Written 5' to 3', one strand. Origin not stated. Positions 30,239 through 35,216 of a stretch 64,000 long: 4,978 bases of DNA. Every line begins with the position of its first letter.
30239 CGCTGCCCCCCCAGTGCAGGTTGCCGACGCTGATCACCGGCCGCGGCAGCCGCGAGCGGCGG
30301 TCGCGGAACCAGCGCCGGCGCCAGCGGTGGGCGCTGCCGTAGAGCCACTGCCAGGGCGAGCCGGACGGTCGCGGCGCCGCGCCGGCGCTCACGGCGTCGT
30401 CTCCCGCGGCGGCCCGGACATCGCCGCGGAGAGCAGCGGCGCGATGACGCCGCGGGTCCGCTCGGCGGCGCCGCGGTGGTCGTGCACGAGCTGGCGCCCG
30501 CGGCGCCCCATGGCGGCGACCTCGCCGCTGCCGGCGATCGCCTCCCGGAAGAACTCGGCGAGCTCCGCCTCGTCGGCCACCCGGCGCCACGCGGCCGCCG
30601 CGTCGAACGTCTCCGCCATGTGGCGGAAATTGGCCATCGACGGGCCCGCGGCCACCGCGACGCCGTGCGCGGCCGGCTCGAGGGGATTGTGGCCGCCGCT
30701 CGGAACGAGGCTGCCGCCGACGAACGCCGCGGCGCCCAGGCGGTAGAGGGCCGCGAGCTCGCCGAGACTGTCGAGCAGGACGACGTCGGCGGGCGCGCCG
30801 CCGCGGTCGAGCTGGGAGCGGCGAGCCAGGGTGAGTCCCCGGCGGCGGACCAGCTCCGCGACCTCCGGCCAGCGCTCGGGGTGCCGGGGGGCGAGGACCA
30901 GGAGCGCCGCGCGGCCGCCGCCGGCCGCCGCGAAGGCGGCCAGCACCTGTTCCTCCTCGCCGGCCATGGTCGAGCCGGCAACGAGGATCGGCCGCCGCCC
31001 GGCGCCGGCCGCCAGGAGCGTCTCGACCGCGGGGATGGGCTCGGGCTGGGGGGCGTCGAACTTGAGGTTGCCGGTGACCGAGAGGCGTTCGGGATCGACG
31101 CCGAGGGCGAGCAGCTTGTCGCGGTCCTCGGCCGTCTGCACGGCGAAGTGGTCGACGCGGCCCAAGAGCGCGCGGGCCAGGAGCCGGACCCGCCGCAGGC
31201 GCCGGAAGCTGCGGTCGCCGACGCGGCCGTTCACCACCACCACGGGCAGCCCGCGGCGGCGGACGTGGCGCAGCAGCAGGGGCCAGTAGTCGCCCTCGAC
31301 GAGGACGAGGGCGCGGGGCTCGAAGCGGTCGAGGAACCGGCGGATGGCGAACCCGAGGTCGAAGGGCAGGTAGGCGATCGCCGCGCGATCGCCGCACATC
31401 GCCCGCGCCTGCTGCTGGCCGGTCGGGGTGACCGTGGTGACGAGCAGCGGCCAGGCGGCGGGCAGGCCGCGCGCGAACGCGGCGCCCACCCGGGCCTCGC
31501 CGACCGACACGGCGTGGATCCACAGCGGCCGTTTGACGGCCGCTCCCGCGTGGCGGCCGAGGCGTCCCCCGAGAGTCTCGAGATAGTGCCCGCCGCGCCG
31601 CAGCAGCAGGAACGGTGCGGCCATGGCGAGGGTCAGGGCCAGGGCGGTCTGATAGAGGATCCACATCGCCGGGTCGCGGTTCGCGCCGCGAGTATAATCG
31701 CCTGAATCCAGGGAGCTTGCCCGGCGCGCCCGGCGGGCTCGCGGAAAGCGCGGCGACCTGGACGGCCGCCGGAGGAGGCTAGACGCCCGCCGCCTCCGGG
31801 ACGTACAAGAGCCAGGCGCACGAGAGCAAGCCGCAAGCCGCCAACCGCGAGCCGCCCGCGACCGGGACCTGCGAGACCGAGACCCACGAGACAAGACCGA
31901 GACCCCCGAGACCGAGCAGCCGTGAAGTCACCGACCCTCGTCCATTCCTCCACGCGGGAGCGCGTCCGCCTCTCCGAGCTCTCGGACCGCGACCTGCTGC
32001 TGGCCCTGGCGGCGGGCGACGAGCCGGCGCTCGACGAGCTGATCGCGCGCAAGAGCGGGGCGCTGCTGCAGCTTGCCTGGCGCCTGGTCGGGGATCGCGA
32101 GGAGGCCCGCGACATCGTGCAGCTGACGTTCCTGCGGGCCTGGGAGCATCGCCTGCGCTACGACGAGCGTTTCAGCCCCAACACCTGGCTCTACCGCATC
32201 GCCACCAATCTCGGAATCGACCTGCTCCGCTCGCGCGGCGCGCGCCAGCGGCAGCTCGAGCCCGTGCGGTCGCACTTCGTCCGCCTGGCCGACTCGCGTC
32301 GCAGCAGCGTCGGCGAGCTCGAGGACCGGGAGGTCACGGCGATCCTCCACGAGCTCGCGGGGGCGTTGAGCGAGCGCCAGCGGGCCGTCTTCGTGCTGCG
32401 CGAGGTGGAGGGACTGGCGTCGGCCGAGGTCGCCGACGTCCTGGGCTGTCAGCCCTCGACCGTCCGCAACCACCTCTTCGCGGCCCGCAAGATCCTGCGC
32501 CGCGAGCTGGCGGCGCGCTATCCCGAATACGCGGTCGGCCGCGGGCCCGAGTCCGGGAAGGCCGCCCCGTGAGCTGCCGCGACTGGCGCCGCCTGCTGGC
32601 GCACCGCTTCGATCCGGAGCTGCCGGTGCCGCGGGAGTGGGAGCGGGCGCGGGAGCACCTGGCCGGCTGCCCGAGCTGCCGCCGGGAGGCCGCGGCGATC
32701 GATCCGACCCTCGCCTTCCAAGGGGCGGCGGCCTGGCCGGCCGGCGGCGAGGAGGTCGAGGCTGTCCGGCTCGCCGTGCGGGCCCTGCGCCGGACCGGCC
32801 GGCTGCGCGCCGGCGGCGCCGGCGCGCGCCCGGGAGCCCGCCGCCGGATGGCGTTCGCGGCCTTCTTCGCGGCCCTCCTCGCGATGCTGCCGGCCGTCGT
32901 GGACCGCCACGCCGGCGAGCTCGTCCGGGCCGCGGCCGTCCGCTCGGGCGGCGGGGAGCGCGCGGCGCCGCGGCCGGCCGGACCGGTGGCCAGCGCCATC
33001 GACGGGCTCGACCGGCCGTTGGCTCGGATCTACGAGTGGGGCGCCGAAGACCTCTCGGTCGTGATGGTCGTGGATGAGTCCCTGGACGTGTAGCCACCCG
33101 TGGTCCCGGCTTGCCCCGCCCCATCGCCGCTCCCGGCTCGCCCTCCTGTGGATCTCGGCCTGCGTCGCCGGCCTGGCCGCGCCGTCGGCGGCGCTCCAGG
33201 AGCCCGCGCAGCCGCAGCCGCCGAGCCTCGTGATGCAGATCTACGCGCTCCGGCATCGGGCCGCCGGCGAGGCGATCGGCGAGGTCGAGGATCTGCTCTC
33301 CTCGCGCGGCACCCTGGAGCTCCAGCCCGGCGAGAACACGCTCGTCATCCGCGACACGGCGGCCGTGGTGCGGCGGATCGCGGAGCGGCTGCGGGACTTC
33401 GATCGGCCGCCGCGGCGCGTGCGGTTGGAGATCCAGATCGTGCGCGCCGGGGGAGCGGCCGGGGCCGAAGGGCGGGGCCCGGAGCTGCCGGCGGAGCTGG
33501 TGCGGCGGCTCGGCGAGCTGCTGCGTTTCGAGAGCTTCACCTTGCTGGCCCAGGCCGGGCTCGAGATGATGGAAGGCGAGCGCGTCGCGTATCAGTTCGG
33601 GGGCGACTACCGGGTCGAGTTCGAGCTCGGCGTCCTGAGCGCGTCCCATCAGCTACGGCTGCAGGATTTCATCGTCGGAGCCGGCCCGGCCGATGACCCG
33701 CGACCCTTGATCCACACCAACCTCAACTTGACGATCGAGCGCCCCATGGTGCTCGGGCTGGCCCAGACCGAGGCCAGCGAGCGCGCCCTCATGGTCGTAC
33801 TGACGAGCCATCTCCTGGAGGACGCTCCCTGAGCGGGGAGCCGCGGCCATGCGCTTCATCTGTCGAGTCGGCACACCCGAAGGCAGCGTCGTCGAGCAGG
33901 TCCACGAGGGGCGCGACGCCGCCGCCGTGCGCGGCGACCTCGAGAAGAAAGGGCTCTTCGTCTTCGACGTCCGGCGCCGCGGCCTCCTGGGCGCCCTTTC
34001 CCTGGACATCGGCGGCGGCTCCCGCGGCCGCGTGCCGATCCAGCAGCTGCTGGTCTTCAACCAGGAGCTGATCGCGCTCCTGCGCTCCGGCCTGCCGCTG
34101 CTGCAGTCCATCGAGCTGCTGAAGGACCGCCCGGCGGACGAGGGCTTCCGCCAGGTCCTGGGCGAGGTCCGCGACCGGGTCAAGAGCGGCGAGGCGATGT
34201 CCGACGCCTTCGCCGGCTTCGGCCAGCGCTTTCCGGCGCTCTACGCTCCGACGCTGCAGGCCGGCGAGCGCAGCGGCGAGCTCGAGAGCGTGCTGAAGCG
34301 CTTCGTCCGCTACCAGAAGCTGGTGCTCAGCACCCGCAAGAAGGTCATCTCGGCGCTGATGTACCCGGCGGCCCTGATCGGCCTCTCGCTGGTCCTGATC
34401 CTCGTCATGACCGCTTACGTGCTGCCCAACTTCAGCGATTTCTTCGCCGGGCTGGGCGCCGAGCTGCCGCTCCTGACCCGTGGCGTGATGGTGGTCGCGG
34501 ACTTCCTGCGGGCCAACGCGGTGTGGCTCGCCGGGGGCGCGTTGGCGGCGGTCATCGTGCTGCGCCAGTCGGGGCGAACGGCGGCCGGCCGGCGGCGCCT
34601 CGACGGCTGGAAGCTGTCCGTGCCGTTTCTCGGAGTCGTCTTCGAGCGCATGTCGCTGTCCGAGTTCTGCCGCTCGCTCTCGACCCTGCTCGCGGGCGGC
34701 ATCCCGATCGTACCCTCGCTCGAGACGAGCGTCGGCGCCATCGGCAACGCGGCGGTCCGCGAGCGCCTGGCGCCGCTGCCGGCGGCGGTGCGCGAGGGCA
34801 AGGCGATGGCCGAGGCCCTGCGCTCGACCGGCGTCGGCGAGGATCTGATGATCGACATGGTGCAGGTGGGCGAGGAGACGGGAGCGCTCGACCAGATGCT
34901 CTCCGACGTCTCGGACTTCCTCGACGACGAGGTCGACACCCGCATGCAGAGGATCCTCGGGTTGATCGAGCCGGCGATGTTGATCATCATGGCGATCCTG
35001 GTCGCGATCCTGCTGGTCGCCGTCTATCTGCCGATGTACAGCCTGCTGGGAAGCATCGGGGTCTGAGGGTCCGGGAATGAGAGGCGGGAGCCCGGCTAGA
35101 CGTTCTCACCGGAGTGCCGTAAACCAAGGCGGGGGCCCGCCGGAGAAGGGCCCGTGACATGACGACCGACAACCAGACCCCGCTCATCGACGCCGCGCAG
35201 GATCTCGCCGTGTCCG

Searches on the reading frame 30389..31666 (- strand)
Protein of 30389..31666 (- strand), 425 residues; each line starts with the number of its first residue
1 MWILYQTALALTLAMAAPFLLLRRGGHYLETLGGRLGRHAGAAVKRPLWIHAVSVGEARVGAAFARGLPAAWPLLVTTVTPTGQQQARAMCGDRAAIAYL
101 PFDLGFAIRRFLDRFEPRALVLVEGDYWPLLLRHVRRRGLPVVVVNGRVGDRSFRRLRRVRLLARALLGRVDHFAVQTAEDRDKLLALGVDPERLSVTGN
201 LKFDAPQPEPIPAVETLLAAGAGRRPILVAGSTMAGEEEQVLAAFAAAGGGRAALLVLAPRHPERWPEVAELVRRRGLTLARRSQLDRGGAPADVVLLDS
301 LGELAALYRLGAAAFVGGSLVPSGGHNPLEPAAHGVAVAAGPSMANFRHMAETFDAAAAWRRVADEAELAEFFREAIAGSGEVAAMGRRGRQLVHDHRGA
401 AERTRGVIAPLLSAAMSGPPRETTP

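Call 10: search_protein_families(library=pfam, proteins=[window:30389-31666:-], max_evalue=0.001)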
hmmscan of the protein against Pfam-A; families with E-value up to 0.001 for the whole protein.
window:30389-31666:- (425 aa): 2 families
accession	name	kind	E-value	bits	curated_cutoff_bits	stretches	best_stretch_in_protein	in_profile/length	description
PF04413.22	Glycos_transf_N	-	5e-53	179.7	23.9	1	33-205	4-179/179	3-Deoxy-D-manno-octulosonic-acid transferase (kdotransferase)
PF13579.12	Glyco_trans_4_4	-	1.9e-06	28.8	29.7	1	106-200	61-157/158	Glycosyl transferase 4-like domain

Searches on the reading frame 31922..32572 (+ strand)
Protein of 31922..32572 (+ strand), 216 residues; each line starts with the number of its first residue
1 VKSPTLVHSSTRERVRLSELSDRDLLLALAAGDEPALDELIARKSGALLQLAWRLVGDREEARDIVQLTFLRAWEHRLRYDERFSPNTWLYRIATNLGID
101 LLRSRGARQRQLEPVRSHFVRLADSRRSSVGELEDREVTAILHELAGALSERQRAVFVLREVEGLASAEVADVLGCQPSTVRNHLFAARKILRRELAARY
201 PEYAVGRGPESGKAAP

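Call 10: search_protein_families(library=pfam, proteins=[window:31922-32572:+], max_evalue=0.001)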
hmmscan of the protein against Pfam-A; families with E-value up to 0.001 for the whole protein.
window:31922-32572:+ (216 aa): 6 families
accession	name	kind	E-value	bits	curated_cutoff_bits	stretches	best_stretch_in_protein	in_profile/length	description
PF04542.20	Sigma70_r2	-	1.7e-15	57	24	1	43-106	4-69/71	Sigma-70 region 2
PF08281.18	Sigma70_r4_2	-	6e-15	55.1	25.7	1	141-191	3-53/54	Sigma-70, region 4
PF04545.22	Sigma70_r4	-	9.2e-07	28.7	24.1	1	148-193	4-49/50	Sigma-70, region 4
PF07638.17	Sigma70_ECF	-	1.1e-05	25.8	21.1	1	25-196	7-183/185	ECF sigma factor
PF13384.12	HTH_23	-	7e-05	23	24.6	1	149-183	2-36/50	Homeodomain-like domain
PF00196.25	GerE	-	0.00026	21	23.5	1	149-185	3-38/57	Bacterial regulatory proteins, luxR family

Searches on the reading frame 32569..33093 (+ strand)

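Call 10: search_protein_families(library=pfam, proteins=[window:32569-33093:+], max_evalue=0.001)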
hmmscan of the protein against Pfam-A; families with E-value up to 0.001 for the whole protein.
window:32569-33093:+ (174 aa): 1 family
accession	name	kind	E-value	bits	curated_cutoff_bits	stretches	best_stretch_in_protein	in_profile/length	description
PF13490.11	zf-HC2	-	0.00029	21.3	22.2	1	3-38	1-35/35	Putative zinc-finger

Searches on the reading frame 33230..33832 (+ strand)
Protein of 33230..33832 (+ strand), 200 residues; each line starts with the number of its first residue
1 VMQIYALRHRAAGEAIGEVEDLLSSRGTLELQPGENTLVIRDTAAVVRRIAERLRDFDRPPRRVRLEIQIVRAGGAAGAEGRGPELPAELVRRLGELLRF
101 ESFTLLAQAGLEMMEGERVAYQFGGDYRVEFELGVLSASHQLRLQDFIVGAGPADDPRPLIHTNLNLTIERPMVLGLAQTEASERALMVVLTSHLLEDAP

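Call 10: search_protein_families(library=pfam, proteins=[window:33230-33832:+], max_evalue=0.001)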
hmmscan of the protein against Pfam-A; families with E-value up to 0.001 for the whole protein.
window:33230-33832:+ (200 aa): 1 family
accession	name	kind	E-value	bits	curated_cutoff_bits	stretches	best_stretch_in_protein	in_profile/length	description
PF03958.22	Secretin_N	-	3e-08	34.2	28.2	1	2-62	1-68/69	Bacterial type II/III secretion system short domain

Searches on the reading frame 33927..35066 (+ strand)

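Call 10: search_protein_families(library=pfam, proteins=[window:33927-35066:+], max_evalue=0.001)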
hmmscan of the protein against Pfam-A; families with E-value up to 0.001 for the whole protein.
window:33927-35066:+ (379 aa): 1 family
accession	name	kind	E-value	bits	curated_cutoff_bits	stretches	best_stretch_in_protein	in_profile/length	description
PF00482.28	T2SSF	-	5.1e-52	175.5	25.2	2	247-369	1-125/125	Type II secretion system (T2SS), protein F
